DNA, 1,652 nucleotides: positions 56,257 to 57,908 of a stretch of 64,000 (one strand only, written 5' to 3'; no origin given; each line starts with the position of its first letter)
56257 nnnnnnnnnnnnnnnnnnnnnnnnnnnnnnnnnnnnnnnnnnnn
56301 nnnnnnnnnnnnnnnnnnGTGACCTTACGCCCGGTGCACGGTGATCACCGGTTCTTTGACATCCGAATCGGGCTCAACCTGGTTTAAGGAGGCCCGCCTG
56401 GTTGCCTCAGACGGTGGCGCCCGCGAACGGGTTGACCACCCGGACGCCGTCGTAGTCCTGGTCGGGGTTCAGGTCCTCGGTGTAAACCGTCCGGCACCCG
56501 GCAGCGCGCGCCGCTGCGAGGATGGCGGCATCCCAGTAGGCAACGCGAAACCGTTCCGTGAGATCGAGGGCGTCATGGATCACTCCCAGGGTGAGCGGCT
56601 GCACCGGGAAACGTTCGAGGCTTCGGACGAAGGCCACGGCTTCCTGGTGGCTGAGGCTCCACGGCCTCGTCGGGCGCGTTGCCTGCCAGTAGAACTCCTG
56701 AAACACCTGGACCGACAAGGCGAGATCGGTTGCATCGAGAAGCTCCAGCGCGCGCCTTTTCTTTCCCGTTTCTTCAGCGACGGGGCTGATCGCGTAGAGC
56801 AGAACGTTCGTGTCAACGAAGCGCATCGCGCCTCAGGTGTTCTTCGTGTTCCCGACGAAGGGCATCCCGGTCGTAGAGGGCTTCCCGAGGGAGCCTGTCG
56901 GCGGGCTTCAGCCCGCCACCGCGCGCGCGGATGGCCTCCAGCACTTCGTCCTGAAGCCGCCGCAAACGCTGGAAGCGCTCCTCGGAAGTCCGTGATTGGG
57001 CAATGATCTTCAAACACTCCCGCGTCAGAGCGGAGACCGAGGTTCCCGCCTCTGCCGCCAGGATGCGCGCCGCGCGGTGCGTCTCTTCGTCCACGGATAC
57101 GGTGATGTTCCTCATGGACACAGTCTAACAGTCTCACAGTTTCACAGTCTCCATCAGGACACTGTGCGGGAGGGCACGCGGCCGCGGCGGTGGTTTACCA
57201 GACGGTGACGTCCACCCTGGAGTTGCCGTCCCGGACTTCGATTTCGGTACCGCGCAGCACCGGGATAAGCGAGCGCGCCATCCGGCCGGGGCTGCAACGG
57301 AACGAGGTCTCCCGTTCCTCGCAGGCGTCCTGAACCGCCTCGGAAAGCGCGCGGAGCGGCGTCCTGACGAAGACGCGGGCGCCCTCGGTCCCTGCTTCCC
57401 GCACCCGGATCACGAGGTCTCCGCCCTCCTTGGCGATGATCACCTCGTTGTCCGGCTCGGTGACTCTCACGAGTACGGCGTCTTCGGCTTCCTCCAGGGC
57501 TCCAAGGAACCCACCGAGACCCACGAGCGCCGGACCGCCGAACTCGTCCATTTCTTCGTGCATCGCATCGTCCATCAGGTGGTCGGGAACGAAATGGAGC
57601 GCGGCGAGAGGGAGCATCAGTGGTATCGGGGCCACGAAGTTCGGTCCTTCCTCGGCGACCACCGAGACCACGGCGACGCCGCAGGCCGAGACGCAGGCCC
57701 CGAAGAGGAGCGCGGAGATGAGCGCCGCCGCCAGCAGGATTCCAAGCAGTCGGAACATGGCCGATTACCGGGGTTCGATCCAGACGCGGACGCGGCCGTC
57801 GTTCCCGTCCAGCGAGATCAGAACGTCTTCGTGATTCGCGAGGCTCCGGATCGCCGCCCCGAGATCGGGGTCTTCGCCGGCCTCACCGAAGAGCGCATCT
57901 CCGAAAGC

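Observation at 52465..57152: Low-GC 1261-aa SIR2-like protein downstream of vapBC, bracketed by imperfect direct repeats of the vapC 3' end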

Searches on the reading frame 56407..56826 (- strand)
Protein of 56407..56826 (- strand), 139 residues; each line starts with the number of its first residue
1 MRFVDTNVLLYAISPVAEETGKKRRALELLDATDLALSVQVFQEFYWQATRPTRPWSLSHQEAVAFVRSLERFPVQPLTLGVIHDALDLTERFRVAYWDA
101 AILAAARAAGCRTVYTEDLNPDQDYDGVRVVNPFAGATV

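Call 6: search_protein_families(library=pfam, proteins=[window:56407-56826:-], max_evalue=0.01)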
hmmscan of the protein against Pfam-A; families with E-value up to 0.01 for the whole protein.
window:56407-56826:- (139 aa): 1 family
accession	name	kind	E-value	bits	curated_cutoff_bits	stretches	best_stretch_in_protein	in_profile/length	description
PF01850.27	PIN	-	3.2e-14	54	23.6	1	3-119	2-112/120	PIN domain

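Call 7: search_protein_families(library=padloc, proteins=[window:56407-56826:-], max_evalue=0.01)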
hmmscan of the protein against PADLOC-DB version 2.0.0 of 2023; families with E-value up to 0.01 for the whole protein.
window:56407-56826:- (139 aa): 0 families

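Call 11: find_encoding_contigs(protein=window:56407-56826:-, flank=10000, max_places=10)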
Protein window:56407-56826:- (139 aa): 1 contig read that carries it; 1 place shown.
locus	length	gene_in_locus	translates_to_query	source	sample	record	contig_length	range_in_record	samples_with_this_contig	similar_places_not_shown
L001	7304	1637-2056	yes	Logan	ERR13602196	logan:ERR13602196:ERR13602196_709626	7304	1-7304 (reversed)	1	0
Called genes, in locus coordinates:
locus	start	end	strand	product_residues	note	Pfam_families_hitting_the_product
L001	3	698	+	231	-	?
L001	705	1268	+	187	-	-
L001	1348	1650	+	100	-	PF22513:FitA-like_RHH (faint)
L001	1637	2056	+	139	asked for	PF01850:PIN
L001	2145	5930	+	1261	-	PF13289:SIR2_2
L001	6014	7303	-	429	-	?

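Call 24: find_related_loci(query=A3, collection=genome_contigs, flank=10000)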
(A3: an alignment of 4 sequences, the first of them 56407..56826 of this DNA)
Query A3 (139 aa) in genome_contigs; peptide patterns used: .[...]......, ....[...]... (x = any residue, [..] = any of these).
599 stretches matched a pattern (row limit reached: there are more); 571 encode a relative of the query (tblastn E <= 1e-3); the best 80 are kept; 80 distinct loci.
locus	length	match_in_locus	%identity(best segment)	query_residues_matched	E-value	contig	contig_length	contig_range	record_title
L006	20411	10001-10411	96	1-137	4e-87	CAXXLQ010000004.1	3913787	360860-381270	MAG: Vicinamibacteria bacterium isolate d0699c76-2533-4a58-a70c-6c423186d07a genome assembly, contig: contig_4, whole ge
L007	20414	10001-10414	63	1-138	1e-57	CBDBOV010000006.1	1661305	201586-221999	MAG: Spirochaetia bacterium isolate 68d78d2d-8fbf-4242-a4cd-80a334438824 genome assembly, contig: contig_6, whole genome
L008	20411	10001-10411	72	1-137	2e-56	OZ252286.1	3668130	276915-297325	MAG: Candidatus Marinacidobacterium sp. isolate 2fc02975-8019-4601-bdd3-05d84ce2460d genome assembly, chromosome: 1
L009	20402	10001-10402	65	1-134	2e-56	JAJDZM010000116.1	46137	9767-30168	MAG: Candidatus Binatia bacterium isolate jk18x40bins.50 k141_1201431, whole genome shotgun sequence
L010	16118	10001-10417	60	1-139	6e-55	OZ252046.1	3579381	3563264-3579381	MAG: Dehalococcoidia bacterium isolate ad336184-ad58-47b0-9b5a-c7672a60f3bb genome assembly, chromosome: 1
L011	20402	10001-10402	63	1-134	3e-55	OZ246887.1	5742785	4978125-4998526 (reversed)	MAG: Candidatus Binatia bacterium isolate b8ec8574-1247-4dd4-b016-8701380be1a0 genome assembly, chromosome: 1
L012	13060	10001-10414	59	1-138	4e-55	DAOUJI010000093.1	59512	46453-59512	MAG TPA_asm: Dehalococcoidia bacterium isolate S32_258 k113_1020211, whole genome shotgun sequence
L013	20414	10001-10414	64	1-138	1e-54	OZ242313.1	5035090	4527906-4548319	MAG: Spirochaetia bacterium isolate e429cb45-3368-499c-8ecb-8058609f3e9e genome assembly, chromosome: 1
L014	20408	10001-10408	61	1-136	2e-54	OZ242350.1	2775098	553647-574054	MAG: Dehalococcoidia bacterium isolate 92d31dc7-efba-4db6-8797-37a4ec0fc186 genome assembly, chromosome: 1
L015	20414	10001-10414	59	1-138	2e-54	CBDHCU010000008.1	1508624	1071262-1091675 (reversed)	MAG: Dehalococcoidia bacterium isolate 55646556-b4c4-4674-9987-911c49b4817b genome assembly, contig: contig_6, whole gen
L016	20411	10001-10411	61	1-137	3e-54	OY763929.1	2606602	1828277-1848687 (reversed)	MAG: Dehalococcoidia bacterium isolate b8c59f79-82fb-4549-ad1a-ab6c7f2c8c82 genome assembly, chromosome: 1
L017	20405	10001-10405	61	1-135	4e-54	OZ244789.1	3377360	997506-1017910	MAG: Chloroflexota bacterium isolate ab4077b5-c520-4789-84b5-e4883557eec7 genome assembly, chromosome: 1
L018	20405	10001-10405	62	1-135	4e-54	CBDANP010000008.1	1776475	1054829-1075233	MAG: Dehalococcoidia bacterium isolate b4c8b7c9-9533-4910-ac39-d933c6e21fa7 genome assembly, contig: contig_8, whole gen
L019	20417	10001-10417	62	1-139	5e-54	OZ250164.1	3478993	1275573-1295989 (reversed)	MAG: Dehalococcoidia bacterium isolate 0168574f-4b79-4a4d-bdbd-32c97b7f51b1 genome assembly, chromosome: 1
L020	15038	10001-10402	63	1-134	3e-54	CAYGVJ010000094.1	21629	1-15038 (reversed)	MAG TPA_asm: uncultured Solibacteraceae bacterium isolate ERP119294_co1_477 genome assembly, contig: NODE_2948_length_21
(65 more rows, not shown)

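Call 37: search_protein_families(library=ncbifam, proteins=[window:56407-56826:-], max_evalue=0.001)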
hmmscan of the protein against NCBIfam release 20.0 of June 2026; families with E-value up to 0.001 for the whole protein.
window:56407-56826:- (139 aa): 1 family
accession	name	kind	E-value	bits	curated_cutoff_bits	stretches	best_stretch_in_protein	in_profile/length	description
TIGR00028.1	Mtu_PIN_fam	subfamily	0.00079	19.7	73.6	0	1-133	2-140/143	TA system VapC family ribonuclease toxin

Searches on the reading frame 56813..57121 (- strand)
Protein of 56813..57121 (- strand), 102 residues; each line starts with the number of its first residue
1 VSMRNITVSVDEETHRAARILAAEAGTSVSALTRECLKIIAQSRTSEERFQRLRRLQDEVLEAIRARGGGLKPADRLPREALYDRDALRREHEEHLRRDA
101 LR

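Call 6: search_protein_families(library=pfam, proteins=[window:56813-57121:-], max_evalue=0.01)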
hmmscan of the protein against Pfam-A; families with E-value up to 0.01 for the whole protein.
window:56813-57121:- (102 aa): 2 families
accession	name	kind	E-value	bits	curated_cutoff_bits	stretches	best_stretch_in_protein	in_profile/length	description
PF22513.2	FitA-like_RHH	-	9.6e-06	25.9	27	1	10-38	8-36/39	Antitoxin FitA-like, ribbon-helix-helix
PF19891.5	DUF6364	-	0.0096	16.8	27.3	0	6-59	5-41/70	Family of unknown function (DUF6364)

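Call 7: search_protein_families(library=padloc, proteins=[window:56813-57121:-], max_evalue=0.01)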
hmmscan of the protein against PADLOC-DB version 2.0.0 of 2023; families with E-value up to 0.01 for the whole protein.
window:56813-57121:- (102 aa): 0 families

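Call 37: search_protein_families(library=ncbifam, proteins=[window:56813-57121:-], max_evalue=0.001)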
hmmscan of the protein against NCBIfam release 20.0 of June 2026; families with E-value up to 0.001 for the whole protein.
window:56813-57121:- (102 aa): 0 families

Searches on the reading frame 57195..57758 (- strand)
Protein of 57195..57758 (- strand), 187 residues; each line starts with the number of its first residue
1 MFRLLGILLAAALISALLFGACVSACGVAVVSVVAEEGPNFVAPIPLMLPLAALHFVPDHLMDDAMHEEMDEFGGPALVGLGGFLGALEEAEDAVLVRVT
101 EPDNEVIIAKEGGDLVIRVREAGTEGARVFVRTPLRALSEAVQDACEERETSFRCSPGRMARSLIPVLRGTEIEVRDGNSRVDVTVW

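Call 6: search_protein_families(library=pfam, proteins=[window:57195-57758:-], max_evalue=0.01)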
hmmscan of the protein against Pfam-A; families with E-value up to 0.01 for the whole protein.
window:57195-57758:- (187 aa): 0 families

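Call 21: search_protein_families(library=padloc, proteins=[window:57195-57758:-], max_evalue=0.01)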
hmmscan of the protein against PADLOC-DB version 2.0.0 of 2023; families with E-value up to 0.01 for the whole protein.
window:57195-57758:- (187 aa): 0 families
